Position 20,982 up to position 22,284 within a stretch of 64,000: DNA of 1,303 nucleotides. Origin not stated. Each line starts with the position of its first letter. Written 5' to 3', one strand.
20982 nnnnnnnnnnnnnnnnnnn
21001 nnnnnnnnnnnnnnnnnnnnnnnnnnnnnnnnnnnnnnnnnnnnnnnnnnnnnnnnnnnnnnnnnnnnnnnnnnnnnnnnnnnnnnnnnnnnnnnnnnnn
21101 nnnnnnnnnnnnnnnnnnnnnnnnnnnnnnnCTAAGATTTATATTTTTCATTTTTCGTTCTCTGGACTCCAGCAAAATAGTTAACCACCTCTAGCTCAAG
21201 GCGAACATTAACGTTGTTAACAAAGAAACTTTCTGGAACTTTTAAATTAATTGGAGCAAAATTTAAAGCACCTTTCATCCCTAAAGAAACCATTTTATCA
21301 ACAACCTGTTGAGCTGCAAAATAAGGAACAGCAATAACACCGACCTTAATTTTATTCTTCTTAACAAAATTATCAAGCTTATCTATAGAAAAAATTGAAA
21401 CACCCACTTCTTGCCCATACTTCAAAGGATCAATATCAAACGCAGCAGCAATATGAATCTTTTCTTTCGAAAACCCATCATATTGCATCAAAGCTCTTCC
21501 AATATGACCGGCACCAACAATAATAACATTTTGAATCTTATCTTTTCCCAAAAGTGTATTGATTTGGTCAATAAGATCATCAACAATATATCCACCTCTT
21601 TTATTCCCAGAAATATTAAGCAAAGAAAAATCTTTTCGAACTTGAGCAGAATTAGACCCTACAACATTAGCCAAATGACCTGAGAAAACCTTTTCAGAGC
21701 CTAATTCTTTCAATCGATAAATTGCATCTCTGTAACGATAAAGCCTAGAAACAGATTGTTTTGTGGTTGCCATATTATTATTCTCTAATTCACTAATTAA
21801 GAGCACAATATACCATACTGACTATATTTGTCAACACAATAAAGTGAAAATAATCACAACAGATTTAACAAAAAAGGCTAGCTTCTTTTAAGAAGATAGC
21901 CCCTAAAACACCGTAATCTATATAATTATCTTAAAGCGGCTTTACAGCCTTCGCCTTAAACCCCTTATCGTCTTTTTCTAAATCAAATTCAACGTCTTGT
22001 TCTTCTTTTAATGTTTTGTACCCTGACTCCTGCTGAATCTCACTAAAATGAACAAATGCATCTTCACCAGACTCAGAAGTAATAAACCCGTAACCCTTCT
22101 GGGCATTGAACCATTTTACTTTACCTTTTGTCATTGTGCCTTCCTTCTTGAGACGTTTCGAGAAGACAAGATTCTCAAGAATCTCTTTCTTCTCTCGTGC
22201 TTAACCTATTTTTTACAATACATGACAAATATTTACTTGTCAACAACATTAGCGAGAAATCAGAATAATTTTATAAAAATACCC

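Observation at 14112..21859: Multi-layer sensory wiring around the hnd operon: Rex, Cache/HAMP kinase, two paralogous output-less REC domains and a TM1266-type regulator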

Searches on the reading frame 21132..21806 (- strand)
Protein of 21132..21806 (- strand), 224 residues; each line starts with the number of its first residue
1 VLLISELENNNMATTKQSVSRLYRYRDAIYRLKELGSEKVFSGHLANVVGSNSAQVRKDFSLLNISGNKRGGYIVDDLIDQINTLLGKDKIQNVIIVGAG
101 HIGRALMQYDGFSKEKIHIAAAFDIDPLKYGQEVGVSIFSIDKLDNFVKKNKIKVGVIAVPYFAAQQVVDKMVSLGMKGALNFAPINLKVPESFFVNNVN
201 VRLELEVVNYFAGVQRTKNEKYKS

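Call 3: search_protein_families(library=pfam, proteins=[window:21132-21806:-], max_evalue=0.01)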
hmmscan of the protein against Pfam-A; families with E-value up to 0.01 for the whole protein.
window:21132-21806:- (224 aa): 3 families
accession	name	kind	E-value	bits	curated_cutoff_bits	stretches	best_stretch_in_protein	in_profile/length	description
PF02629.25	CoA_binding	-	6.7e-20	72.1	22.3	1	89-185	1-96/97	CoA binding domain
PF06971.19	Put_DNA-bind_N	-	5.9e-10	39.5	27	1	17-61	5-49/49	Putative DNA-binding protein N-terminus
PF01408.29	GFO_IDH_MocA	-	0.0097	17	24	0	93-177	2-87/120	Oxidoreductase family, NAD-binding Rossmann fold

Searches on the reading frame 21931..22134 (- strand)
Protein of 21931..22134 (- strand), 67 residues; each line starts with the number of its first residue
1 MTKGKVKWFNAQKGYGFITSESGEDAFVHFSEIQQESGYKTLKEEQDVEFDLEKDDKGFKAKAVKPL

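Call 3: search_protein_families(library=pfam, proteins=[window:21931-22134:-], max_evalue=0.01)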
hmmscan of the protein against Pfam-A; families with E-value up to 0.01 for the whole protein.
window:21931-22134:- (67 aa): 1 family
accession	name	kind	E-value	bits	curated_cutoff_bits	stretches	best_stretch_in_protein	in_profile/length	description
PF00313.28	CSD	-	1.5e-24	86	27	1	3-65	2-64/66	'Cold-shock' DNA-binding domain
